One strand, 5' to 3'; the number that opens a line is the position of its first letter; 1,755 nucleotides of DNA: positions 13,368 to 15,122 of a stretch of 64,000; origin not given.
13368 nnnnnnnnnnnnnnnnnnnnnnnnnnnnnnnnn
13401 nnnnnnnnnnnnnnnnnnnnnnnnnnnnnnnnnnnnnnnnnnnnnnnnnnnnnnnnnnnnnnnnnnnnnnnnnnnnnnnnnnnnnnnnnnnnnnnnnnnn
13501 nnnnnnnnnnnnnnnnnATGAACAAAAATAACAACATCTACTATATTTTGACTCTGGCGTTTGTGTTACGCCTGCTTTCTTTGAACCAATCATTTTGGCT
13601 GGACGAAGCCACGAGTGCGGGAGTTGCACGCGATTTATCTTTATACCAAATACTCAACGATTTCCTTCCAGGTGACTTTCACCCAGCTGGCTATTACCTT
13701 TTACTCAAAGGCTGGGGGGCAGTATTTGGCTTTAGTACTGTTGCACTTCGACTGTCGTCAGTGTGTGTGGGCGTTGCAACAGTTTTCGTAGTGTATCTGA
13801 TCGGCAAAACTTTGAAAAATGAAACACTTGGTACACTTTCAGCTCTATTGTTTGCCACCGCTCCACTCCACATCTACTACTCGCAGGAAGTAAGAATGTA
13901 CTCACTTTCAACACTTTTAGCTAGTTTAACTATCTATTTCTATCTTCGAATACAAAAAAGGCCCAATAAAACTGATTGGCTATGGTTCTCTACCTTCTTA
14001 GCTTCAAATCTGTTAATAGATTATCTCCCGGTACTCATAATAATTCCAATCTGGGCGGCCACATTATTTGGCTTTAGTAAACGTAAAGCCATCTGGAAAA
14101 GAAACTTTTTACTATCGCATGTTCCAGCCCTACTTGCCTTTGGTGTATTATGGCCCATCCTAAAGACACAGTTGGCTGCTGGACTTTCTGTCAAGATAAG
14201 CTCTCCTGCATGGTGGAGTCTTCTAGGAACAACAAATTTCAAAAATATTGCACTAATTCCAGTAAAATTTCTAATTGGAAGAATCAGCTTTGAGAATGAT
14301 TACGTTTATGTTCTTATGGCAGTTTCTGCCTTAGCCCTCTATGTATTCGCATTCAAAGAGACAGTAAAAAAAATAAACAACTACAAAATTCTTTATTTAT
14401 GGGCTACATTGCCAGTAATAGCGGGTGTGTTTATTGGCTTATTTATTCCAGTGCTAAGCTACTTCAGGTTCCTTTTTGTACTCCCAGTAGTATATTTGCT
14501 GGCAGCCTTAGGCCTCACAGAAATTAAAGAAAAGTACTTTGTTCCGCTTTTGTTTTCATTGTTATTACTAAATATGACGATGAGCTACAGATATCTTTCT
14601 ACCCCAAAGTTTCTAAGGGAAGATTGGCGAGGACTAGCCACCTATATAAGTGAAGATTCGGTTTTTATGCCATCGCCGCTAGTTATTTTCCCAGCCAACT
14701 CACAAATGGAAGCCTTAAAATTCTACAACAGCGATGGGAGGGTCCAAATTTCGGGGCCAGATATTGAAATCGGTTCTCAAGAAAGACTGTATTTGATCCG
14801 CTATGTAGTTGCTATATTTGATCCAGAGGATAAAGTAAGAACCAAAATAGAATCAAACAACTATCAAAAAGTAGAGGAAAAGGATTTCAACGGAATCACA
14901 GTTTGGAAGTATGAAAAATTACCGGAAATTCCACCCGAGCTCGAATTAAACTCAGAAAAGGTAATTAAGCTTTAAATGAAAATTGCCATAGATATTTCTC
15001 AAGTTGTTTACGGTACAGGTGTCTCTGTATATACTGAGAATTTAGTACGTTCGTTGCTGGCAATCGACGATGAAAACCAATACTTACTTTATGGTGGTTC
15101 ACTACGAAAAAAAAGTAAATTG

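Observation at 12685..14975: Dpm1/GtrB-like GT2 translationally coupled to an ArnT/PMT-like GT-C, with ManC nearby: candidate polyprenyl-P-mannose to protein/glycan mannosylation pair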

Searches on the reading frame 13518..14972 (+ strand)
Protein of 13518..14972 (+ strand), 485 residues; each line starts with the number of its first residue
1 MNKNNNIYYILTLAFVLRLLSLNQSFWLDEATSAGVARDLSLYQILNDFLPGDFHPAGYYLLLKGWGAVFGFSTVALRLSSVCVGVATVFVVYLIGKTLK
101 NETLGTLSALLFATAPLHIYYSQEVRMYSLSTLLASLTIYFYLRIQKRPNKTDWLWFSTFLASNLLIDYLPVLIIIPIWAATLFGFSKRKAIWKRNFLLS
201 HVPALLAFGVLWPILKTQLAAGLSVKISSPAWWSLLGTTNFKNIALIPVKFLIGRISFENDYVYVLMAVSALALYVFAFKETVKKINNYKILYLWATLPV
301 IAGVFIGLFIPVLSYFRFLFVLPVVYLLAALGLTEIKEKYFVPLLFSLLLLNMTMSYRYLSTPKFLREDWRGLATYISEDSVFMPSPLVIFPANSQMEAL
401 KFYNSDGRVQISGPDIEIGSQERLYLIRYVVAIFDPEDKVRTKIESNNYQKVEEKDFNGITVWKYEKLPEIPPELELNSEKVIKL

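Call 6: search_protein_families(library=pfam, proteins=[window:13518-14972:+], max_evalue=0.01)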
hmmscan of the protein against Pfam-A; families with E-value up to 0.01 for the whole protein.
window:13518-14972:+ (485 aa): 2 families
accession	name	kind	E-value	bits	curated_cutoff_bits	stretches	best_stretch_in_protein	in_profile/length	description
PF13231.12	PMT_2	-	2.2e-12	47.9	26.1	1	55-211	2-159/160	Dolichyl-phosphate-mannose-protein mannosyltransferase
PF11028.14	TMEM260-like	-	0.0096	16.2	24.2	1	97-184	81-171/179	Protein O-mannosyl-transferase TMEM260-like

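Call 7: search_protein_families(library=ncbifam, proteins=[window:13518-14972:+], max_evalue=0.01)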
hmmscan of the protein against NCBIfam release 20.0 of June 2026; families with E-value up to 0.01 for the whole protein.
window:13518-14972:+ (485 aa): 2 families
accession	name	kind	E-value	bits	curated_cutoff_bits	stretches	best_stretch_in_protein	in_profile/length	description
NF052499.1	MnslTaseMT1671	equivalog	4.1e-09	35.4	900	1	22-342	45-357/523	mannosyltransferase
TIGR04154.1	archaeo_STT3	subfamily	9.2e-05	21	450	1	77-121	98-142/831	oligosaccharyl transferase, archaeosortase A system-associated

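Call 13: search_solved_structures(query=window:13518-14972:+, max_evalue=1, show_alignments=3)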
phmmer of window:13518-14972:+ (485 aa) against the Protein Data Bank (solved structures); distinct sequences matched with E-value up to 1: 0.

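Call 15: find_homologous_proteins(query=window:13518-14972:+, max_evalue=0.00001)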
Query window:13518-14972:+ (485 aa): 612 proteins with E <= 0.00001 among 8000 candidates; the best 120 are listed.
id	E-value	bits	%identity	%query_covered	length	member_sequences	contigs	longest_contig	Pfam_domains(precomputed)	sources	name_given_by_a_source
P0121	0.0e+0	1061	100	100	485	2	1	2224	PF13231.13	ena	-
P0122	1.6e-176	606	57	97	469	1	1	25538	PF13231.13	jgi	jgi:uncharacterized membrane protein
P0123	2.9e-139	483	50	95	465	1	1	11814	PF13231.13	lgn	-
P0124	1.3e-126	442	47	92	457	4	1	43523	PF13231.13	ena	-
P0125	4.5e-126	440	48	95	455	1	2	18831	PF13231.13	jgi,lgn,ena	-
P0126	4.5e-121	423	49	95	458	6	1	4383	PF13231.13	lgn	-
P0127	1.0e-120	422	47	92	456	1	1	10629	PF13231.13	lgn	-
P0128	2.5e-120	421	48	95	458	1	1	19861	PF13231.13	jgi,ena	-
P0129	1.1e-118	415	48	96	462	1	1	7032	PF13231.13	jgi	jgi:uncharacterized membrane protein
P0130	2.6e-117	411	46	96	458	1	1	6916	PF13231.13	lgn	-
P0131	3.3e-117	411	46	96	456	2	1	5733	PF13231.13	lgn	-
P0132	4.4e-117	410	47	92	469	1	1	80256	PF02366.25,PF13231.13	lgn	-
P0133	7.9e-117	409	47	95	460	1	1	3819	PF02366.25,PF13231.13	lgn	-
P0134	4.9e-115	403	46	95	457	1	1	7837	PF13231.13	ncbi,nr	ncbi:glycosyltransferase family 39 protein [Candidatus Microgenomates bacterium]|nr:glycosyltransfer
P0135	3.9e-114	400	46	95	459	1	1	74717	PF13231.13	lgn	-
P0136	6.0e-114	400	44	95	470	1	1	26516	PF11028.15,PF13231.13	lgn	-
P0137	1.3e-113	399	44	93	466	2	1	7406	PF13231.13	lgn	-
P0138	1.3e-113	399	44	93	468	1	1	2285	PF13231.13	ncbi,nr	ncbi:glycosyltransferase family 39 protein [Candidatus Woesebacteria bacterium]|nr:glycosyltransfera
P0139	3.4e-113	397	45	95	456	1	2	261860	PF13231.13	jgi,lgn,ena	jgi:uncharacterized membrane protein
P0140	3.7e-113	397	46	97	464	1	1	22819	PF13231.13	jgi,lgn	-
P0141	4.1e-113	397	45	96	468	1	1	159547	PF13231.13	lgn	-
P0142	4.8e-113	397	43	92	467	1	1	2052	PF11028.15,PF13231.13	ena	-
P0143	5.0e-113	397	45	92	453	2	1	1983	PF02366.25,PF13231.13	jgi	-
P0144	7.8e-113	396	45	92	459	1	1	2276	PF13231.13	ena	-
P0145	9.2e-113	396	48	95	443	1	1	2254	PF13231.13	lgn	-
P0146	1.2e-112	396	46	96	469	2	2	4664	PF13231.13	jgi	jgi:mannosyltransferase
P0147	1.2e-112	396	45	96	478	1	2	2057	PF02366.25,PF13231.13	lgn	-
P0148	3.8e-112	394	44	94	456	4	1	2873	PF13231.13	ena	-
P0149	4.8e-112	394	44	92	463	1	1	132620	PF13231.13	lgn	-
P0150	6.2e-112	393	43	92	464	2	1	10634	PF13231.13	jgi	-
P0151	6.3e-112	393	44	94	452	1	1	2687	PF13231.13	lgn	-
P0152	1.2e-111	392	46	95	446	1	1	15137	PF13231.13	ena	-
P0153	1.9e-111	392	43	94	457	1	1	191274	PF13231.13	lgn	-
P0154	4.4e-111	390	44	94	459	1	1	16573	PF13231.13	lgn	-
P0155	4.5e-111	390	45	96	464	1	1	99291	PF11028.15,PF13231.13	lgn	-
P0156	5.2e-111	390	42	95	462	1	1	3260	PF13231.13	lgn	-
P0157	5.3e-111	390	45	92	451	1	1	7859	PF13231.13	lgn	-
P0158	6.0e-111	390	45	95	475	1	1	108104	PF13231.13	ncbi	-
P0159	1.4e-110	389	44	92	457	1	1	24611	PF13231.13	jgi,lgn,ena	-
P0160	1.4e-110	389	44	96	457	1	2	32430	PF13231.13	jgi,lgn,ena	-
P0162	2.1e-110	388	44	95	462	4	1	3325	PF13231.13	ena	-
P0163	4.5e-110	387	44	92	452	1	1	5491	PF13231.13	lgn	-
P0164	6.7e-110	387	43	95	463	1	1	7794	PF11028.15,PF13231.13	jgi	-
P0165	1.0e-109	386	45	95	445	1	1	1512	PF13231.13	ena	-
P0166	1.2e-109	386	44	95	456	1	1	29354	PF11028.15,PF13231.13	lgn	-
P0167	1.7e-109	385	45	95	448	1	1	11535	PF13231.13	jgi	jgi:mannosyltransferase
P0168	1.7e-109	385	41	96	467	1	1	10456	PF13231.13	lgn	-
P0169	2.3e-109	385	44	95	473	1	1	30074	PF13231.13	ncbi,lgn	-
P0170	2.4e-109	385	44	95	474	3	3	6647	PF13231.13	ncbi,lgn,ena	-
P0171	3.0e-109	384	43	95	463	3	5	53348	PF13231.13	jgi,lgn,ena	-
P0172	4.1e-109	384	44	95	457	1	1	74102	PF13231.13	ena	-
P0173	6.5e-109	383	43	95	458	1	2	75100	PF02366.25,PF13231.13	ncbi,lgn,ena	ncbi:MAG: glycosyltransferase family 39 protein [Patescibacteria group bacterium]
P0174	8.6e-109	383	47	94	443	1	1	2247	PF13231.13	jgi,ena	-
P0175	1.5e-108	382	45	92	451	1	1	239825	PF13231.13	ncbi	-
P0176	1.6e-108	382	43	92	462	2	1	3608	PF13231.13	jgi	-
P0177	1.6e-108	382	43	92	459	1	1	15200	PF13231.13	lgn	-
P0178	1.9e-108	382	44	95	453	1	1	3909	PF13231.13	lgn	-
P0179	2.4e-108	381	43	96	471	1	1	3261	PF02366.25,PF13231.13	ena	-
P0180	2.4e-108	381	44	95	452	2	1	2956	PF11028.15,PF13231.13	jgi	jgi:mannosyltransferase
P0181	2.4e-108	381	44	94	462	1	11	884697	PF11028.15,PF13231.13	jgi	jgi:mannosyltransferase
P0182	4.2e-108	381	46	94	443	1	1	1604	PF13231.13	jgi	-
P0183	5.0e-108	380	43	95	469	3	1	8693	PF13231.13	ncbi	-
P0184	5.1e-108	380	46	92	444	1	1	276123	PF13231.13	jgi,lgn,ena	-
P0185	7.0e-108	380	42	96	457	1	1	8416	PF11028.15,PF13231.13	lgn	-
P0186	7.5e-108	380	43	92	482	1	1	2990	PF02366.25,PF13231.13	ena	-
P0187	9.1e-108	379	43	93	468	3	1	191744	PF13231.13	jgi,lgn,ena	-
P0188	1.3e-107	379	45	94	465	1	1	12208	PF13231.13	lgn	-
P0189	1.6e-107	379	45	92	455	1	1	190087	PF11028.15,PF13231.13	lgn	-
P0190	2.2e-107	378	44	92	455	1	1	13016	PF13231.13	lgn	-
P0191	2.9e-107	378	45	96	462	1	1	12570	PF13231.13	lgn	-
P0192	3.3e-107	378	43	95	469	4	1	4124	PF13231.13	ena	-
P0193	3.6e-107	378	42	95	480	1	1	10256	PF13231.13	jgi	-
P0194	6.1e-107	377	45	94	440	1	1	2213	PF13231.13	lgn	-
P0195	7.6e-107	376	44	92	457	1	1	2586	PF13231.13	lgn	-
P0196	1.1e-106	376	44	95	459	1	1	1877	PF13231.13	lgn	-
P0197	1.1e-106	376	43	94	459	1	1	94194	PF13231.13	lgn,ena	-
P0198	1.4e-106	376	43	95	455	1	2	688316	PF13231.13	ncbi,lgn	-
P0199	1.8e-106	375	44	95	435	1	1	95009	PF13231.13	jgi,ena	-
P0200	2.5e-106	375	44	92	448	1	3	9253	PF13231.13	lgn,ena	-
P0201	3.0e-106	374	44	94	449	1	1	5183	PF13231.13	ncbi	-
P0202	3.9e-106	374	43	94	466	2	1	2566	PF13231.13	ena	-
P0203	4.5e-106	374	43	95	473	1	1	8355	PF13231.13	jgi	jgi:mannosyltransferase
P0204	6.1e-106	373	43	92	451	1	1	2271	PF13231.13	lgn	-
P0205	1.3e-105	372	43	93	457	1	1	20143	PF11028.15,PF13231.13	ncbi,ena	-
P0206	2.2e-105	372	45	94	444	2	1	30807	PF13231.13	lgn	-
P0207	2.4e-105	371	43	96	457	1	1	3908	PF13231.13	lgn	-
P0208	3.9e-105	371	44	95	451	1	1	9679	PF13231.13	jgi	jgi:uncharacterized membrane protein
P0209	7.5e-105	370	44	94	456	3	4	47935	PF13231.13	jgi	-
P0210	1.2e-104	369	43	94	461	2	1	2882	PF13231.13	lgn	-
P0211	1.8e-104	369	43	94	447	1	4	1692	PF13231.13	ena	-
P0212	2.1e-104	368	43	94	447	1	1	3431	PF13231.13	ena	-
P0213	2.1e-104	368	43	95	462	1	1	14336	PF13231.13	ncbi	-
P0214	3.4e-104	368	45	94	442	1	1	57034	PF13231.13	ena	-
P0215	3.7e-104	368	44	95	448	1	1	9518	PF11028.15,PF13231.13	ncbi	-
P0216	6.4e-104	367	42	95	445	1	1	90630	PF13231.13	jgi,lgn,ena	-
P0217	6.9e-104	367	42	95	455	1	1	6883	PF13231.13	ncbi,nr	ncbi:MAG TPA: glycosyltransferase family 39 protein [Candidatus Saccharimonadales bacterium]|nr:glyc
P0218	7.8e-104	367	44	96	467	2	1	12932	PF13231.13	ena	-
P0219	8.0e-104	366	44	95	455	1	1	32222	PF13231.13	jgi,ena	-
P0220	1.4e-103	366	44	92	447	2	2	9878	PF13231.13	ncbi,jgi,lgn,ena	ncbi:MAG: glycosyltransferase family 39 protein [bacterium]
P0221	1.6e-103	365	45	94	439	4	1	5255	PF13231.13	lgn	-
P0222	2.1e-103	365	42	92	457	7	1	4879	PF13231.13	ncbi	ncbi:MAG: glycosyltransferase family 39 protein [Candidatus Microgenomates bacterium]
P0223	2.7e-103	365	45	94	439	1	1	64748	PF13231.13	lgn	-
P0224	2.8e-103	365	44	95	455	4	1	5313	PF13231.13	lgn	-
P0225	3.1e-103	365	43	95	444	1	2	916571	PF13231.13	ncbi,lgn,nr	ncbi:MAG: glycosyltransferase family 39 protein [Candidatus Woesebacteria bacterium]|nr:MAG: glycosy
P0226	4.7e-103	364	41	93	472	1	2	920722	PF13231.13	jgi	jgi:uncharacterized membrane protein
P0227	6.0e-103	364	44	95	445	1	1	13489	PF13231.13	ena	-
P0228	6.3e-103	364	41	95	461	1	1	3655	PF13231.13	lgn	-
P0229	6.8e-103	363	44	95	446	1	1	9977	PF13231.13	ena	-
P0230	7.0e-103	363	44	96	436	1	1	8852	PF13231.13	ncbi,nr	ncbi:MAG: glycosyltransferase family 39 protein [bacterium]|nr:glycosyltransferase family 39 protein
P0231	9.9e-103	363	44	94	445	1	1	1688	PF13231.13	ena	-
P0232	1.0e-102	363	45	94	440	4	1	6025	PF13231.13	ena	-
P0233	1.2e-102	363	44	92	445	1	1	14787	PF13231.13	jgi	jgi:uncharacterized membrane protein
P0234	1.9e-102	362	44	95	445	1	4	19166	PF13231.13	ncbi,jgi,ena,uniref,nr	ncbi:hypothetical protein COS80_00195 [Candidatus Woesebacteria bacterium CG06_land_8_20_14_3_00_39_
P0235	2.0e-102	362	44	95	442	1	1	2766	PF13231.13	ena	-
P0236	2.2e-102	362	44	92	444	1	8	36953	PF13231.13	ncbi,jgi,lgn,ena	-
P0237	4.0e-102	361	40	95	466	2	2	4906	PF02366.25,PF13231.13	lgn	-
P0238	4.1e-102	361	42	94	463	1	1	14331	PF13231.13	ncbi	-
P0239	6.7e-102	360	43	94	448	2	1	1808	PF13231.13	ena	-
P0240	1.0e-101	360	44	95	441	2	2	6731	PF02366.25,PF13231.13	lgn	-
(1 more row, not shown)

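Call 31: predict_structure(alignment_id=A2)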
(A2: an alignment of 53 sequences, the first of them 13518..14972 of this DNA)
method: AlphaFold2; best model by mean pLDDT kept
length: 485 residues; sequences in the alignment: 53
mean_pLDDT: 92.7   pTM: 0.91
mean pLDDT of the five models: 92.7, 92.3, 91.4, 91.4, 91.3
residues with pLDDT >= 90: 406; 70-90: 60; 50-70: 12; < 50: 7
segments of 3 or more residues with pLDDT < 50: 483-485
pLDDT, mean of each block of 10 residues (from residue 1): 79 95 89 96 96 93 97 95 97 98 98 96 87 98 97 98 96 97 87 97 97 95 92 86 93 93 96 97 94 97 94 84 98 98 98 95 89 94 88 95 91 89 95 95 96 96 93 57 45
secondary structure, 60 per line:
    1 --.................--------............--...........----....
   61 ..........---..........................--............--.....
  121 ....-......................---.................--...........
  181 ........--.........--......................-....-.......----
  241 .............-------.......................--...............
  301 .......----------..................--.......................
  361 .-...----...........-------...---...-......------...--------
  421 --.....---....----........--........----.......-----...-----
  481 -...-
elements in order: H3-19 H28-39 H42-52 H57-70 H74-99 H102-113 H116-124 H126-147 H151-167 H170-188 H191-199 H202-223 H225-228 H230-236 H241-253 H261-283 H286-307 H318-335 H338-361 H370-380 E388-390 H398-403 E410-412 E423-427 H431-434 H439-446 E449-456 E461-467

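Call 37: fold_search(model_id=the predicted structure, library=pdb)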
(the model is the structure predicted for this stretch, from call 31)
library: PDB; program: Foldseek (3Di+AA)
matches with E <= 10: 370; with E <= 0.001: 28
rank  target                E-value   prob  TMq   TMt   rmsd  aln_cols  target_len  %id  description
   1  5ezm                  3.0e-07  1.00  0.57  0.53   8.5       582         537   12  Crystal Structure of ArnT from Cupriavidus metallidurans in the apo state (released 2016-02-17)
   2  5f15                  5.7e-07  1.00  0.59  0.54   7.3       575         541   12  Crystal Structure of ArnT from Cupriavidus metallidurans bound to Undecaprenyl phosphate (released 2016-02-17)
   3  9s6t_A                9.8e-07  1.00  0.61  0.62   6.8       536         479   11  Ternary cryo-EM structure of chicken ALG12 with Dol25-PP-GlcNAc2Man7, Dol25-P-Man, and Fab (released 2026-03-18)
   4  7oci_F                1.2e-06  1.00  0.56  0.44  11.8       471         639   14  Cryo-EM structure of yeast Ost6p containing oligosaccharyltransferase complex (released 2022-02-16)
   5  6ftg_5                1.6e-06  1.00  0.50  0.39  15.9       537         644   11  Subtomogram average of OST-containing ribosome-translocon complexes from canine rough microsomal membranes (released 2018-03-21)
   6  6ezn_F                1.7e-06  1.00  0.58  0.45  12.3       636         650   11  Cryo-EM structure of the yeast oligosaccharyltransferase (OST) complex (released 2018-01-17)
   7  8b6l_I                2.1e-06  1.00  0.52  0.38  15.1       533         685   13  Subtomogram average of the human Sec61-TRAP-OSTA-translocon (released 2022-12-07)
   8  8agc_A                2.1e-06  1.00  0.51  0.37  15.2       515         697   14  Structure of yeast oligosaccharylransferase complex with lipid-linked oligosaccharide and non-acceptor peptide bound (released 2022-12-07)
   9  6gxc_A                2.4e-06  1.00  0.53  0.38   9.1       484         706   15  Bacterial oligosaccharyltransferase PglB in complex with an inhibitory peptide and a reactive lipid-linked oligosaccha (released 2018-11-14)
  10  8age_A                2.4e-06  1.00  0.51  0.40   9.9       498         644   13  Structure of yeast oligosaccharylransferase complex with acceptor peptide bound (released 2022-12-07)
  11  6s7t_A                3.4e-06  1.00  0.51  0.37  15.2       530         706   12  Cryo-EM structure of human oligosaccharyltransferase complex OST-B (released 2019-12-18)
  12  6s7o_A                3.8e-06  1.00  0.55  0.42  13.3       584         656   12  Cryo-EM structure of human oligosaccharyltransferase complex OST-A (released 2019-12-18)
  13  8agb_A                4.5e-06  1.00  0.48  0.37  13.4       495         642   14  Structure of yeast oligosaccharylransferase complex with lipid-linked oligosaccharide bound (released 2022-12-07)
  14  9n9j_I                5.3e-06  1.00  0.50  0.36  15.8       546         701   13  Structure of a GRP94 folding intermediate engaged with a CCDC134- and FKBP11-bound secretory translocon (released 2025-11-19)
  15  5ogl_A                5.5e-06  1.00  0.52  0.37   9.0       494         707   15  Structure of bacterial oligosaccharyltransferase PglB in complex with an acceptor peptide and an lipid-linked oligosac (released 2017-10-25)
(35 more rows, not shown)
